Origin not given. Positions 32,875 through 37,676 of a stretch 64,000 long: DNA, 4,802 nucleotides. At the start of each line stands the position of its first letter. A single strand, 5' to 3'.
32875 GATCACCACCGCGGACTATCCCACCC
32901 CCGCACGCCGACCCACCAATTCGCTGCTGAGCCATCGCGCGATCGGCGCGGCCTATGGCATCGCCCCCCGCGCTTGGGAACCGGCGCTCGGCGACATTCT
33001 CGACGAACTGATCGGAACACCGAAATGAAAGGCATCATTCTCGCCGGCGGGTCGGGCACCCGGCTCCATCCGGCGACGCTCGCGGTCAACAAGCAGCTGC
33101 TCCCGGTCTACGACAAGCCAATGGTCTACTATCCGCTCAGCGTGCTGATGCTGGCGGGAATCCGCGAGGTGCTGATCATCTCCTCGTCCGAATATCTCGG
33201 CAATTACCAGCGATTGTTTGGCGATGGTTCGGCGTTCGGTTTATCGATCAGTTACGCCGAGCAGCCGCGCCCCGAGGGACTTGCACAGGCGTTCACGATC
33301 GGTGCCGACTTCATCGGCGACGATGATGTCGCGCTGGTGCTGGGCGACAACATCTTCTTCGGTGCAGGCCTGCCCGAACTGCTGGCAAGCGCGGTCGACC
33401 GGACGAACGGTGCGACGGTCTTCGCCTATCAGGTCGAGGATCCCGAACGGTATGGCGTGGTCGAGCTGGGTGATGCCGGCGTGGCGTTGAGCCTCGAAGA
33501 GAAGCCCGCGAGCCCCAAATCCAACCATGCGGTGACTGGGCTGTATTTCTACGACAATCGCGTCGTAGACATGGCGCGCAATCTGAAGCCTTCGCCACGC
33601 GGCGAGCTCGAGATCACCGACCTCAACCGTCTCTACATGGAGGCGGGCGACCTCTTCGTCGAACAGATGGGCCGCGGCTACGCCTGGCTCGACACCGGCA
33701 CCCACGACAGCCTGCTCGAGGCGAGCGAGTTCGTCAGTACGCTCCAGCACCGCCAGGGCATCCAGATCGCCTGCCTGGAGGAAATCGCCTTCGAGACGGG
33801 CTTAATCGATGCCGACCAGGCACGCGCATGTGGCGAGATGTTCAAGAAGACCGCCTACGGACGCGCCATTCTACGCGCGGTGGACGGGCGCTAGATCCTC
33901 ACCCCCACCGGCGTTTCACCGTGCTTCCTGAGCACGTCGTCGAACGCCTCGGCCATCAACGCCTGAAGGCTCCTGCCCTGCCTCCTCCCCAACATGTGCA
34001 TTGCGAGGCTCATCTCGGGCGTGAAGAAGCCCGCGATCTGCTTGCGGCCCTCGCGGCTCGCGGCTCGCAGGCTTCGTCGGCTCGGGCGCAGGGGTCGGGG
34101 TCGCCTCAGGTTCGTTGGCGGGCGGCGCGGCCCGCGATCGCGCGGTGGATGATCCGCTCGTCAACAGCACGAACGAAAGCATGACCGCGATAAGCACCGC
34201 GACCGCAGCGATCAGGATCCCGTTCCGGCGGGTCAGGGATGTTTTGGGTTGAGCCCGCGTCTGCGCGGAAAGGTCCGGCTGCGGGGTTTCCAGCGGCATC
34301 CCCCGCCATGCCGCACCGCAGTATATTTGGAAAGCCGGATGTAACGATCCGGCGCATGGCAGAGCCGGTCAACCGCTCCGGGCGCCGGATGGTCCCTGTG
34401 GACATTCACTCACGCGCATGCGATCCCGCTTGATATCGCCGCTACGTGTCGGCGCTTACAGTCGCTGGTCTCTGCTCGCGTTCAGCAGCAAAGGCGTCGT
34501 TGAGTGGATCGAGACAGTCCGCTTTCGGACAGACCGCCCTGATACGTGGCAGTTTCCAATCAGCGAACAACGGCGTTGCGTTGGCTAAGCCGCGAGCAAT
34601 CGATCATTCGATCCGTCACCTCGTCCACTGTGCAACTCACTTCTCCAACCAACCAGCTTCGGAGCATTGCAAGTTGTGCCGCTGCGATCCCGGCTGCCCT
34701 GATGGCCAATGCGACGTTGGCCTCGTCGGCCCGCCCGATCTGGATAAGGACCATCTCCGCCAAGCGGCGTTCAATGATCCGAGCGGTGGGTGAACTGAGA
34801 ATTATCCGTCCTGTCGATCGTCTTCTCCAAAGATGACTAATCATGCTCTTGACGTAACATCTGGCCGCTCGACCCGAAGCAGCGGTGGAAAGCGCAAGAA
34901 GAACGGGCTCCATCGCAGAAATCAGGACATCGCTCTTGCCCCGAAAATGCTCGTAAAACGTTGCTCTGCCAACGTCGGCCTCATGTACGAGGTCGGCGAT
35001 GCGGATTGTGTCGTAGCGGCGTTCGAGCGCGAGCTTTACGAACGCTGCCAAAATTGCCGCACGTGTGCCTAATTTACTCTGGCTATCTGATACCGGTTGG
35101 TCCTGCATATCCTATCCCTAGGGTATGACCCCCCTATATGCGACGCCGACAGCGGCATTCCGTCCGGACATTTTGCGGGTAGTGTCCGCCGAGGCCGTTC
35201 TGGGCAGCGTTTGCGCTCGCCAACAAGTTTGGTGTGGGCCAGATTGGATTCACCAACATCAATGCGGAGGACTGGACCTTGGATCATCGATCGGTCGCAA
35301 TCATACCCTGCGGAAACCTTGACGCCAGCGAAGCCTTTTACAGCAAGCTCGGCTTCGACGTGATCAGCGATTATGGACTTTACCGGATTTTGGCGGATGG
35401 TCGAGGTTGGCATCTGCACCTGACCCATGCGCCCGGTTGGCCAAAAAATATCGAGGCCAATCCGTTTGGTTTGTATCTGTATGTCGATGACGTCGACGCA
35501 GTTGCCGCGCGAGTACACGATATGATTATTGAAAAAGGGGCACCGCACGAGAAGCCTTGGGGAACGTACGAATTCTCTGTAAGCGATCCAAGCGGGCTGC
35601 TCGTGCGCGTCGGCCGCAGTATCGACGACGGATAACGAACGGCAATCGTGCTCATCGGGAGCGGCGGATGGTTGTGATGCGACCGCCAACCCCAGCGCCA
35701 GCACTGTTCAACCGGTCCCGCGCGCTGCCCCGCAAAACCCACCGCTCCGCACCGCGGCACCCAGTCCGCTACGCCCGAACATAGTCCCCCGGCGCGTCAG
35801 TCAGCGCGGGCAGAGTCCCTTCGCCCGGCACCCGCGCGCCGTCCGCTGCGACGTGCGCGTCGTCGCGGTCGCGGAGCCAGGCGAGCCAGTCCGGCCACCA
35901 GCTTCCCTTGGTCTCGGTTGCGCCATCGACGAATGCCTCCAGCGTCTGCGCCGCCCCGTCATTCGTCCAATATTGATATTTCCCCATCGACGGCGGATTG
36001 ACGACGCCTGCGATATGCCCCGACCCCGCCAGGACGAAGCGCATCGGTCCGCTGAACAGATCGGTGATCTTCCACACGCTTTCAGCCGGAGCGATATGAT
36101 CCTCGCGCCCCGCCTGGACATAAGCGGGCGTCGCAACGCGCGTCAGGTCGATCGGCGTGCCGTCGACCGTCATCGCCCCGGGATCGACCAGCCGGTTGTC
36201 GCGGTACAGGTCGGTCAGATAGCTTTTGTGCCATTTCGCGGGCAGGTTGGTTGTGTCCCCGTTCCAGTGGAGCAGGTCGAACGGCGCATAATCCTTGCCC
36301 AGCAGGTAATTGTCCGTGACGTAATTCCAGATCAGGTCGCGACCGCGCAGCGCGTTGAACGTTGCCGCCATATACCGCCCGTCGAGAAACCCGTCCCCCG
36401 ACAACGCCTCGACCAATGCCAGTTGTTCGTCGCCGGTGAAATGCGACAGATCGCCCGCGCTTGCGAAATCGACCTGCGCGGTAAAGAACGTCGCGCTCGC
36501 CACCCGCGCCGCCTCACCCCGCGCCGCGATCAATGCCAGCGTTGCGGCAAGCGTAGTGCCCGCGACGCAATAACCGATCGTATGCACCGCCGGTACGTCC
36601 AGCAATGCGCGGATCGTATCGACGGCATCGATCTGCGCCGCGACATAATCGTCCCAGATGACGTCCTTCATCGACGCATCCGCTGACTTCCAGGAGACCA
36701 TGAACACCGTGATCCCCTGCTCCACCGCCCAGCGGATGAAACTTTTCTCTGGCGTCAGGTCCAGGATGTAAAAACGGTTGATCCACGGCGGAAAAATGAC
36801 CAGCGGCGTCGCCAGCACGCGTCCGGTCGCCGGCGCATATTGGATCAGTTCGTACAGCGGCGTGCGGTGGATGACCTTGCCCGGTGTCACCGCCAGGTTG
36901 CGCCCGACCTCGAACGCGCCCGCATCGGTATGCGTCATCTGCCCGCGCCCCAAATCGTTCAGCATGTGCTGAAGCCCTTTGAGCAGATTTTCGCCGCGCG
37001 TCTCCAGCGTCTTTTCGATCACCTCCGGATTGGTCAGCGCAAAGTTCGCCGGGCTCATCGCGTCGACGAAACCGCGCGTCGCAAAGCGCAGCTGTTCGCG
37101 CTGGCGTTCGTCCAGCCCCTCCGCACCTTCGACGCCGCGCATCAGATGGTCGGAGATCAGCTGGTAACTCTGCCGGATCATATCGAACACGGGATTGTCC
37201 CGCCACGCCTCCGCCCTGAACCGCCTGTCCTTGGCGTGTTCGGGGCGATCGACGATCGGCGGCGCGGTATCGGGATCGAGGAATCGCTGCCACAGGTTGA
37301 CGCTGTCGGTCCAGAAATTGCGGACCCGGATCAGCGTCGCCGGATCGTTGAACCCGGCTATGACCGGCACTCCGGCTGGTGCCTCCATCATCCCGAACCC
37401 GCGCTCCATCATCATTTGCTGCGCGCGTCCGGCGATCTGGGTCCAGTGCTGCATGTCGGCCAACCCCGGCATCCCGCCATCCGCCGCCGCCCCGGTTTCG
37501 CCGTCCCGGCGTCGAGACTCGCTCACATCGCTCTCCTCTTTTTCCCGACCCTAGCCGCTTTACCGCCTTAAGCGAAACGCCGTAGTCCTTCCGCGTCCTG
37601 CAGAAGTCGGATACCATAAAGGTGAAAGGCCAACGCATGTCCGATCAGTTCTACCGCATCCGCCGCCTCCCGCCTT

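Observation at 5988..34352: A 28-kb surface-glycan island bracketed by a ~230-bp direct repeat: potentially excisable cassette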

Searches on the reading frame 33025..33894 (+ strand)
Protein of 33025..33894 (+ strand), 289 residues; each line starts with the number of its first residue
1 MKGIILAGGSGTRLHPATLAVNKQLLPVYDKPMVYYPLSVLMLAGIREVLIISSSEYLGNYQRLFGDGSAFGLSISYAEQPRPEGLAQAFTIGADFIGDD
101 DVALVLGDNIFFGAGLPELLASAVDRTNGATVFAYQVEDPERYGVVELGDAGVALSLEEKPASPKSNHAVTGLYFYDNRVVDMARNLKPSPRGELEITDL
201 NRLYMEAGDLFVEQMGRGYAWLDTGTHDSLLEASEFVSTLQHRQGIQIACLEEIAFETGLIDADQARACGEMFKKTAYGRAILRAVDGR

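Call 75: find_encoding_contigs(protein=window:33025-33894:+, flank=10000, max_places=8)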
Protein window:33025-33894:+ (289 aa): no gene with exactly this product is on record in the collection.

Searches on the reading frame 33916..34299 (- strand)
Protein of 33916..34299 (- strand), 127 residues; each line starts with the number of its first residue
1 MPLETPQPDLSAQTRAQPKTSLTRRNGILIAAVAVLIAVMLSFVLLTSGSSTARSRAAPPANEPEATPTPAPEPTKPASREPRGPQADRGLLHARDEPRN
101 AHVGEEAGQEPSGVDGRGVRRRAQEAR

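Call 9: search_protein_families(library=pfam, proteins=[window:33916-34299:-], max_evalue=0.01)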
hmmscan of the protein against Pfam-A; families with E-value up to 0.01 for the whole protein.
window:33916-34299:- (127 aa): 0 families

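Call 31: search_protein_families(library=ncbifam, proteins=[window:33916-34299:-], max_evalue=1)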
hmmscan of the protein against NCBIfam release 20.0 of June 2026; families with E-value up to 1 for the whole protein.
window:33916-34299:- (127 aa): 12 families
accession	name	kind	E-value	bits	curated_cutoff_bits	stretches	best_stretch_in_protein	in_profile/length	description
NF033761.1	gliding_GltJ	equivalog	0.00093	18.4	450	1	13-87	356-434/671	adventurous gliding motility protein GltJ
NF038218.1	IcmG_DotF_IVB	equivalog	0.0031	17.2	200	1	11-79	35-104/266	type IVB secretion system protein IcmG/DotF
NF040486.1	SrfA_fam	subfamily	0.006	16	150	1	4-102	202-298/438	SrfA family protein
TIGR03931.1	T7SS_Rv3446c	hypoth_equivalog_domain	0.012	15.9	47.6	1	30-79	4-59/194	type VII secretion-associated protein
NF047320.1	morpho_MmpB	equivalog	0.014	15.4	34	1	24-41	22-39/39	morphogenic membrane protein MmpB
NF052435.1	BamI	equivalog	0.02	14.8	180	1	28-84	6-63/226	biofilm-associated metzincin protease inhibitor BamI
NF041525.1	HrpD5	equivalog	0.02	14.4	300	1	5-67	100-162/314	HrpD5 family protein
NF038083.1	CU044_5270_fam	subfamily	0.03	14.1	100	1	14-72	19-76/284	CU044_5270 family protein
NF050114.1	Rv3212_fam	equivalog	0.077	12.2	150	1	23-77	2-56/393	Rv3212 family protein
TIGR03943.1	TIGR03943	equivalog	0.16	11.3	88.8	1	14-119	45-135/221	TIGR03943 family putative permease subunit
NF050160.1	CbxlyestCULP6MYC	equivalog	0.38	9.9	570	1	30-81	11-62/329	carboxylesterase Culp6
NF033930.1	pneumo_PspA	exception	0.88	8.2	850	0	55-89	363-396/659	pneumococcal surface protein A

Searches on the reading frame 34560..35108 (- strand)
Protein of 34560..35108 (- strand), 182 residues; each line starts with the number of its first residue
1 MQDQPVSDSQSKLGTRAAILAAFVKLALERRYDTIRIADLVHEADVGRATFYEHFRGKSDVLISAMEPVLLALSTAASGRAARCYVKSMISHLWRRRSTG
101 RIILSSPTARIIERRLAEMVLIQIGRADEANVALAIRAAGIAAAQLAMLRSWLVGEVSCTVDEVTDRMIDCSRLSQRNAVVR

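Call 9: search_protein_families(library=pfam, proteins=[window:34560-35108:-], max_evalue=0.01)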
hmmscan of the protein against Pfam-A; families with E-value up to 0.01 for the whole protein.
window:34560-35108:- (182 aa): 1 family
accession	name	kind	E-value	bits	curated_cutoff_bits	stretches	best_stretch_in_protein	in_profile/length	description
PF00440.29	TetR_N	-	2.3e-06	27.7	24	1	19-63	1-45/47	Bacterial regulatory proteins, tetR family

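Call 18: find_encoding_contigs(protein=window:34560-35108:-, flank=10000, max_places=8)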
Protein window:34560-35108:- (182 aa): 1 contig read that carries it; 1 place shown.
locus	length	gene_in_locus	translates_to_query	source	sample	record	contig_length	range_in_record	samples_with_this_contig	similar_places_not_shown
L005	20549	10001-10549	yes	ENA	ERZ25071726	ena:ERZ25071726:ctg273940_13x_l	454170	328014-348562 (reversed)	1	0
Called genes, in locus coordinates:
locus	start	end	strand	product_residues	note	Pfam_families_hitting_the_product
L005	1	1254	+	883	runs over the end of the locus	PF01411:tRNA-synt_2c, PF07973:tRNA_SAD, PF02272:DHHA1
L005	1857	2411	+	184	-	PF00291:PALP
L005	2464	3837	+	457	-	PF01566:Nramp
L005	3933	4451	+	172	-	PF06319:MmcB-like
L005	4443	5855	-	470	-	PF04389:Peptidase_M28, PF01546:Peptidase_M20, PF07687:M20_dimer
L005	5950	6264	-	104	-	PF09834:DUF2061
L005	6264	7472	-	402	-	PF00155:Aminotran_1_2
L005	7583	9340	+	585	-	PF07167:PhaC_N, PF00561:Abhydrolase_1, PF11339:DUF3141 (weak)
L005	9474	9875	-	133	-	PF00903:Glyoxalase, PF12681:Glyoxalase_2 (weak)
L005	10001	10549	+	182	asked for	PF00440:TetR_N (weak)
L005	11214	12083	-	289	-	PF00483:NTP_transferase, PF12804:NTP_transf_3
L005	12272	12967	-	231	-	PF01370:Epimerase, PF04321:RmlD_sub_bind, PF16363:GDP_Man_Dehyd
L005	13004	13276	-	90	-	PF16363:GDP_Man_Dehyd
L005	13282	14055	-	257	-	PF01073:3Beta_HSD, PF01370:Epimerase, PF02719:Polysacc_synt_2, PF04321:RmlD_sub_bind, PF07993:NAD_binding_4 (weak), PF16363:GDP_Man_Dehyd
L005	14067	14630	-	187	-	PF00908:dTDP_sugar_isom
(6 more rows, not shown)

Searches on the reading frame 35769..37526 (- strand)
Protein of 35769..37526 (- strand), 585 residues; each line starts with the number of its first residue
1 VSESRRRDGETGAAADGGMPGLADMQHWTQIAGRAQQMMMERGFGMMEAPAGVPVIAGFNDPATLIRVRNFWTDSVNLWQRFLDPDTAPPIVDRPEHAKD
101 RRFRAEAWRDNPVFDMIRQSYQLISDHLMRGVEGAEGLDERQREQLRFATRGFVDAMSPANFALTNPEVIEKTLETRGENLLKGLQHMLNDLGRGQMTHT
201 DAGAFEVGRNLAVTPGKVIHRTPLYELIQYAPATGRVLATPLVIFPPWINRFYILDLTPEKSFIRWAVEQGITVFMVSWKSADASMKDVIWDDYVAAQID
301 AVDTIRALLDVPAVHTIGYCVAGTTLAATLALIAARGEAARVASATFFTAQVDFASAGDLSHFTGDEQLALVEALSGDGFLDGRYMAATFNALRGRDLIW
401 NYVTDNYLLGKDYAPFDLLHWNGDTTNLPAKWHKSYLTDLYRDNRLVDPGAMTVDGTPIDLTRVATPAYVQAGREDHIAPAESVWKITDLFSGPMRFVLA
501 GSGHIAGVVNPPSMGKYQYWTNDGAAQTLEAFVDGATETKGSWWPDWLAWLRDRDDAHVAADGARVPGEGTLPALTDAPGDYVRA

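Call 56: find_related_loci(query=window:35769-37526:-, collection=genome_contigs, flank=6000)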
Query window:35769-37526:- (585 aa) in genome_contigs; peptide patterns used: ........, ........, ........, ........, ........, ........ (x = any residue, [..] = any of these).
599 stretches matched a pattern (row limit reached: there are more); 588 encode a relative of the query (tblastn E <= 1e-3); the best 80 are kept; 80 distinct loci.
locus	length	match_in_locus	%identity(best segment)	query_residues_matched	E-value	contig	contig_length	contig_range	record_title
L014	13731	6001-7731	74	4-585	0e+0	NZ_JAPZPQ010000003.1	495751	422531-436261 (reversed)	Sphingomonas faeni strain P300S2 NODE_3_length_495751_cov_218.469157, whole genome shotgun sequence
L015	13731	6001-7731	74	4-585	0e+0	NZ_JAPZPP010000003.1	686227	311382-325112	Sphingomonas faeni strain P300S1 NODE_3_length_686227_cov_207.513464, whole genome shotgun sequence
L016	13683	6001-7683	76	20-584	0e+0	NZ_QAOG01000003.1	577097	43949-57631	Sphingomonas aurantiaca strain MA101b Ga0191660_103, whole genome shotgun sequence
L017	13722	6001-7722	74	7-584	0e+0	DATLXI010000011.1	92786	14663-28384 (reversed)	MAG TPA_asm: Sphingomonas sp. isolate SMAG_U13242 k141_124474, whole genome shotgun sequence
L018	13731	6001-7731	74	4-585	0e+0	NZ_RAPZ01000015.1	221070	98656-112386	Sphingomonas sp. PP-CC-1A-547 Ga0191672_106, whole genome shotgun sequence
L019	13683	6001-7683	76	20-584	0e+0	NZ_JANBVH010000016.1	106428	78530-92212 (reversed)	Sphingomonas faeni strain ALB2 Sphingomonas_00016, whole genome shotgun sequence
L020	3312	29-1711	76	20-584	0e+0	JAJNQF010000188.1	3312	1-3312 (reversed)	MAG: Sphingomonas sp. isolate MAG_52 k141_326495, whole genome shotgun sequence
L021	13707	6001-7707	71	17-585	0e+0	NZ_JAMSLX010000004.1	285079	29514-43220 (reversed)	Hephaestia sp. MAHUQ-44 GCM70023244_50, whole genome shotgun sequence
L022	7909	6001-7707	73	16-585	0e+0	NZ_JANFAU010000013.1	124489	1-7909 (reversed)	Sphingomonas lycopersici strain MMSM20 NODE_13_length_124489_cov_34.499960, whole genome shotgun sequence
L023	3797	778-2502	71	10-583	0e+0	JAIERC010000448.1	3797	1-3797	MAG: Sphingomonas sp. isolate co.spades.METABAT.1kb_062 c_000000381722, whole genome shotgun sequence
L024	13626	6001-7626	76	20-565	0e+0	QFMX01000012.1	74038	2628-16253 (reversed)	MAG: Sphingomonas taxi isolate S2_018_000_R3_119 S2_018_000_R3_scaffold_140, whole genome shotgun sequence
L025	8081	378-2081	73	19-585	0e+0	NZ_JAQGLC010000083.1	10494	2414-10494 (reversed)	MAG: Sphingomonas bacterium isolate RYN_525 scaffold_4161405, whole genome shotgun sequence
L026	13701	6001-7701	73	19-584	0e+0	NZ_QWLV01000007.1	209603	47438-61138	Sphingomonas gilva strain ZDH117 NODE_7_length_209603_cov_113.711003, whole genome shotgun sequence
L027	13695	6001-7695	72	10-584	0e+0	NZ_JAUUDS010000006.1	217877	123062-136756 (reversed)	Sphingomonas aurea strain KR1UV-12 NODE_6_length_217877_cov_52.092796, whole genome shotgun sequence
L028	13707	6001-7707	69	5-584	0e+0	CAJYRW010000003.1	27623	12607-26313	MAG: uncultured Sphingomonas sp. isolate S1C143502_SP285 genome assembly, contig: S1Ck127_470415, whole genome shotgun s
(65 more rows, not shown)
